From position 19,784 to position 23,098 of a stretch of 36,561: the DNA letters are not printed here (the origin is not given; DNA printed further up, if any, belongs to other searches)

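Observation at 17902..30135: Seven-gene ABC operon with two permease pairs, one giant CBM-SBP, an NHL-TPR-Yip1 membrane protein and a 1004-aa secreted protein, but no ATPase or regulator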

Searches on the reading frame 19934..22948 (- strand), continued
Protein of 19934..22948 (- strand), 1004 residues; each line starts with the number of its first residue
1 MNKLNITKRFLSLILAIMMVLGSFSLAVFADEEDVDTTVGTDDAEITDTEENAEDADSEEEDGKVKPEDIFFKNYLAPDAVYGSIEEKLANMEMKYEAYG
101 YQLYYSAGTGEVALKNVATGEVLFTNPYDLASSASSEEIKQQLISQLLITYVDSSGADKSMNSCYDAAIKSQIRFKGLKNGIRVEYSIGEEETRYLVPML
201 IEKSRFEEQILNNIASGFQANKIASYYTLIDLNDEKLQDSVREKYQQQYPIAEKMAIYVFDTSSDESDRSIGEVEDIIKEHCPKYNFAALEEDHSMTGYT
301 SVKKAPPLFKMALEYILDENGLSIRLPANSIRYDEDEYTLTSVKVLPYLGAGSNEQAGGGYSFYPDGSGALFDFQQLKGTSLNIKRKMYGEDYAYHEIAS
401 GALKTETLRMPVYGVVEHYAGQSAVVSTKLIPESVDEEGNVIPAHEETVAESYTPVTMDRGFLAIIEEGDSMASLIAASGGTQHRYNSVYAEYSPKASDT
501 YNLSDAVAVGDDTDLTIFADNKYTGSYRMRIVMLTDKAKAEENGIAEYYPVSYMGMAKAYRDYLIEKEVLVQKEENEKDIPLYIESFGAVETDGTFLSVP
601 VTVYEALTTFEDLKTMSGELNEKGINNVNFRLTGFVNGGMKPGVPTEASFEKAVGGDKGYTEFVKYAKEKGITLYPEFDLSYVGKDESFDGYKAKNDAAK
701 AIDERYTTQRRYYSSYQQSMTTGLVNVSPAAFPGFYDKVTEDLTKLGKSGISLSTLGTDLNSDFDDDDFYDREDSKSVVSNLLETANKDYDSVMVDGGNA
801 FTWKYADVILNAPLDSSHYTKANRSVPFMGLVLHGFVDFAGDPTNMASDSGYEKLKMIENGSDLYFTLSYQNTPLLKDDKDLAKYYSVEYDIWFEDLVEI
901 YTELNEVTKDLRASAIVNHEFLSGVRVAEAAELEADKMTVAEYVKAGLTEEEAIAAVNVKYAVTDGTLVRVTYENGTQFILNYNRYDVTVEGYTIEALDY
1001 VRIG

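Call 39: fold_search(model_id=the predicted structure, library=pdb)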
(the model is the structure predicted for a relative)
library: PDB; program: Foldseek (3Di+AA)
matches with E <= 10: 884; with E <= 0.001: 259
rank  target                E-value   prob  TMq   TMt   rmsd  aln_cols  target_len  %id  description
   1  5opq_A                3.2e-26  1.00  0.46  0.66   8.1       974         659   13  A 3,6-anhydro-D-galactosidase produced by Zobellia galactanivorans. This is an exo-lytic enzyme that hydrolyzes termin (released 2017-11-29)
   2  5opq_D                9.8e-26  1.00  0.46  0.68   7.8       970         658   12  A 3,6-anhydro-D-galactosidase produced by Zobellia galactanivorans. This is an exo-lytic enzyme that hydrolyzes termin (released 2017-11-29)
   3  8rzk_A                4.7e-25  1.00  0.46  0.66   8.0       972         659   12  The Michaelis complex of ZgGH129 D486N from Zobellia galactanivorans with neo-b/k-oligo-carrageenan tetrasaccharide (b (released 2024-07-31)
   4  5wzp_A                3.8e-19  1.00  0.46  0.73   8.5       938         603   10  Alpha-N-acetylgalactosaminidase NagBb from Bifidobacterium bifidum - ligand free (released 2017-06-07)
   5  5wzq_A                7.1e-18  1.00  0.46  0.72   8.6       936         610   11  Alpha-N-acetylgalactosaminidase NagBb from Bifidobacterium bifidum - quadruple mutant (released 2017-06-07)
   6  5wzr_B                7.1e-18  1.00  0.47  0.71   9.0       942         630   11  Alpha-N-acetylgalactosaminidase NagBb from Bifidobacterium bifidum - Gal-NHAc-DNJ complex (released 2017-06-07)
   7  5wzn_A                9.6e-18  1.00  0.47  0.72   8.8       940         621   11  Alpha-N-acetylgalactosaminidase NagBb from Bifidobacterium bifidum - GalNAc complex (released 2017-06-07)
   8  5wzp_B                1.7e-17  1.00  0.45  0.71   9.0       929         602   11  Alpha-N-acetylgalactosaminidase NagBb from Bifidobacterium bifidum - ligand free (released 2017-06-07)
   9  5wzq_B                2.0e-17  1.00  0.46  0.72   8.4       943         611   11  Alpha-N-acetylgalactosaminidase NagBb from Bifidobacterium bifidum - quadruple mutant (released 2017-06-07)
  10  5wzn_B                2.4e-17  1.00  0.47  0.72   8.6       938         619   11  Alpha-N-acetylgalactosaminidase NagBb from Bifidobacterium bifidum - GalNAc complex (released 2017-06-07)
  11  5wzr_A                2.4e-17  1.00  0.46  0.70   8.6       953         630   11  Alpha-N-acetylgalactosaminidase NagBb from Bifidobacterium bifidum - Gal-NHAc-DNJ complex (released 2017-06-07)
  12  6qev_B                1.3e-14  1.00  0.34  0.27  15.2       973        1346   10  EngBF DARPin Fusion 4b B6 (released 2019-11-06)
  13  6qfk_A                5.6e-14  1.00  0.35  0.27  14.6       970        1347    9  EngBF DARPin Fusion 4b G10 (released 2019-11-06)
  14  5a59_A                5.9e-14  1.00  0.35  0.32  13.1       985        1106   10  The structure of GH101 E796Q mutant from Streptococcus pneumoniae TIGR4 in complex with T-antigen (released 2015-09-02)
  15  6sh9_B                1.3e-13  1.00  0.32  0.26  15.3       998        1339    9  EngBF DARPin Fusion 4b D12 (released 2019-11-06)
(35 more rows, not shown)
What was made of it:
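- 19934..22948 (-): Secreted 1004-aa DUF5696 protein with a predicted GH129/GH101-like fold (N-terminal beta-sandwich plus a (beta/alpha)8 barrel). The invariant motif LNSDF lies at 20657-20671; its Asp, D763, is the candidate nucleophile. Foldseek: 5opq E=3e-26, 5wzp E=4e-19, GH101 about 1e-13 (call 39).
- Closest known: GH129. Same: The predicted overall fold matches: an N-terminal beta-sandwich plus a (beta/alpha)8 barrel, with TM-score 0.66-0.73 normalised to the target (call 39).
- DUF5696 fold: it matches retaining alpha-glycosidases (call 39). The fold relatives are all active hydrolases (call 39).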

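Call 40: search_solved_structures(query=A1, max_evalue=10, show_alignments=3)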
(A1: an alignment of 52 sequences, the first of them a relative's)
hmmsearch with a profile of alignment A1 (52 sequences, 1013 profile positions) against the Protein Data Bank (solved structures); distinct sequences matched with E-value up to 10: 2.
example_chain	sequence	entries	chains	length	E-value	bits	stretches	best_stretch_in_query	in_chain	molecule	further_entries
5wzn_A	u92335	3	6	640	1.2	10.2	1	515-632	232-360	Alpha-N-acetylgalactosaminidase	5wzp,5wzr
5wzq_A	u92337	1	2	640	2.1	9.3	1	513-632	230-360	Alpha-N-acetylgalactosaminidase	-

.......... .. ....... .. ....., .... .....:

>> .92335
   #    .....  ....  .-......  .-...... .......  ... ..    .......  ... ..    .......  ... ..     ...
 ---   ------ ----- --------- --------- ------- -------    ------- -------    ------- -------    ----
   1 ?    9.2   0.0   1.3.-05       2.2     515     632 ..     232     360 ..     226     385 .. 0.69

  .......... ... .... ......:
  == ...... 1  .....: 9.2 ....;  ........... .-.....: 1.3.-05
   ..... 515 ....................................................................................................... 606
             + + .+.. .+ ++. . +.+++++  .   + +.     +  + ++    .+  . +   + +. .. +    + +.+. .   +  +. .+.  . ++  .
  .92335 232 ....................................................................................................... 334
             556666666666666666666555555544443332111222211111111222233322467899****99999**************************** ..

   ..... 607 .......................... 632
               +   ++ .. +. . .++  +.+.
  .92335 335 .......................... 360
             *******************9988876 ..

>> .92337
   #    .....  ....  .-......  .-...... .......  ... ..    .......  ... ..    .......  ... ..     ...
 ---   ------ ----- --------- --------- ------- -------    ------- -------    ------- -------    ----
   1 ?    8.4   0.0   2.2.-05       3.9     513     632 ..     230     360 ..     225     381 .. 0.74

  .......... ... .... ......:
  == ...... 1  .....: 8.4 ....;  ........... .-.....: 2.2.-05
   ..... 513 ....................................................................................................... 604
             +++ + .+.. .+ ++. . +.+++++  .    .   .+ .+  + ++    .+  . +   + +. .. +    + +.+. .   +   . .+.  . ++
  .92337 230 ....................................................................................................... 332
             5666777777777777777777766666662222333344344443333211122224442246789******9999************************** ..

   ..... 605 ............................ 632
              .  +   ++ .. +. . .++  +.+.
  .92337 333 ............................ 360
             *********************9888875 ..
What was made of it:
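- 19934..22948 (-): The only PDB hit of the sequence profile is the same GH129 enzyme, at E=1.2 (call 40).
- On GH129 / GH101 glycoside hydrolases: The 52-sequence profile hits only NagBb, at E=1.2 (call 40).
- Closest known: GH129. Different: There is no significant sequence similarity (call 40).
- Similarity to GH129/GH101 is at fold level only (10-13% identity; sequence profile E=1.2, call 40).
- Tried and rejected: The sequence profile gave only an insignificant GH129 hit (call 40).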

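Call 55: search_protein_families(library=ncbifam, proteins=[L001:1-960:+], max_evalue=0.00001)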
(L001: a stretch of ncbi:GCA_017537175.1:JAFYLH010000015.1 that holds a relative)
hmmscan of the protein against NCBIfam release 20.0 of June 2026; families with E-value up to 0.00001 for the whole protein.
L001:1-960:+ (319 aa): 170 families (the best 25 are shown)
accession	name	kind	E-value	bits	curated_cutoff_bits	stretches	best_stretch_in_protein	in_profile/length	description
NF008653.0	PRK11650.1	subfamily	2e-122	408.7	432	1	1-317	52-355/357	sn-glycerol-3-phosphate ABC transporter ATP-binding protein UgpC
NF008233.0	PRK11000.1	equivalog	9e-106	353.8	568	1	1-316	51-360/369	maltose/maltodextrin ABC transporter ATP-binding protein MalK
NF040933.2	ABC_arch_GlcV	equivalog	4e-83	279.2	450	1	1-309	54-357/357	glucose ABC transporter ATP-binding protein GlcV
TIGR01187.1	potA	subfamily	2.9e-82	276.4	355.6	1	1-303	18-319/325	polyamine ABC transporter ATP-binding protein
NF006987.0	PRK09452.1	equivalog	2.1e-81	273.5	482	1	1-274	65-331/378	spermidine/putrescine ABC transporter ATP-binding protein PotA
TIGR03265.1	PhnT2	equivalog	2.9e-76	257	457.7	1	1-309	52-352/353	putative 2-aminoethylphosphonate ABC transporter ATP-binding protein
NF043075.1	MMSYN1_0197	equivalog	9.1e-76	255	550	1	1-310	50-340/341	spermidine/putrescine ABC transporter ATP-binding protein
NF008513.0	PRK11432.1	equivalog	8.7e-70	235.3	496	1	1-301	54-339/351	ferric ABC transporter ATP-binding protein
NF040840.2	tungstate_WtpC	equivalog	1.5e-69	234.9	440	1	1-308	48-346/347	tungstate ABC transporter ATP-binding protein WtpC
TIGR03258.1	PhnT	equivalog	9.3e-66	222.3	499.15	1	7-305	62-353/359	2-aminoethylphosphonate ABC transport system ATP-binding subunit PhnT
TIGR00968.1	3a0106s01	subfamily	4.1e-65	219.6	342.75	1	1-186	48-233/237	sulfate ABC transporter ATP-binding protein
NF008621.0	PRK11607.1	equivalog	3e-62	210.6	613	1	1-295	67-361/377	putrescine ABC transporter ATP-binding subunit PotG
NF008105.0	PRK10851.1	equivalog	1.3e-56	191.9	502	1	1-212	50-261/362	sulfate/thiosulfate ABC transporter ATP-binding protein CysA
TIGR01186.1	proV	subfamily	8.9e-52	176.4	326.6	1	4-190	44-236/363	betaine/proline/choline family ABC transporter ATP-binding protein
TIGR03415.1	ABC_choXWV_ATP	equivalog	1.4e-44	152.6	483.75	1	25-193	106-272/382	choline ABC transporter ATP-binding protein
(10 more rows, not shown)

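Call 70: search_protein_representatives(alignment_id=A1)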
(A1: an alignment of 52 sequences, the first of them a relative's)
Query: 52 sequences, 1013 profile positions. Proteins with E-value up to 0.001 (for the whole library): 5636; up to 1e-10: 4595; up to 1e-30: 3199. The best 150 are listed.
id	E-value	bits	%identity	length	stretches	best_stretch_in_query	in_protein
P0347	0.0e+00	1584.6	-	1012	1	1-1012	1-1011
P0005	0.0e+00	1540.6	-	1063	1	4-1012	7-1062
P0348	0.0e+00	1531.3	-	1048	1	1-1013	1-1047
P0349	0.0e+00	1380.4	-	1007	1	1-1013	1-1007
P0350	0.0e+00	1365.8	-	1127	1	4-1012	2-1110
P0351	0.0e+00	1359.3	-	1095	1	3-1010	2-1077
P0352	0.0e+00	1331.8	-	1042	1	4-1012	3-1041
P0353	0.0e+00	1317.9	-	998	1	1-1012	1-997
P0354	0.0e+00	1314.0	-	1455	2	1-954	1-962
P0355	0.0e+00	1308.5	-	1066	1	1-1012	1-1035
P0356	0.0e+00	1307.0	-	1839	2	1-948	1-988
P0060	0.0e+00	1292.3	-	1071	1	4-1011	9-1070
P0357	0.0e+00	1289.8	-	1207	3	506-1012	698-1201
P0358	0.0e+00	1288.0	-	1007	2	420-1012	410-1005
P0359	0.0e+00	1286.0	-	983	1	4-1011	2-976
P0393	0.0e+00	1202.8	-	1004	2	408-1012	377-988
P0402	0.0e+00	1183.5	-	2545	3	182-940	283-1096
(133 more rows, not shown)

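Call 74: find_encoding_contigs(protein=P0402, flank=10000, max_places=1)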
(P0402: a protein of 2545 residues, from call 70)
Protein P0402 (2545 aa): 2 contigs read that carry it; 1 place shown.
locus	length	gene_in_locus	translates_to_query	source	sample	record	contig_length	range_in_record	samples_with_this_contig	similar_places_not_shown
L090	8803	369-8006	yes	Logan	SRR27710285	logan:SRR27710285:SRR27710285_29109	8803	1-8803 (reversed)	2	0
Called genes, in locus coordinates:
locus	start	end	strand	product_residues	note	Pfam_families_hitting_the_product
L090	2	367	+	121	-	?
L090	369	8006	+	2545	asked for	PF18952:DUF5696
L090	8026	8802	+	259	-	?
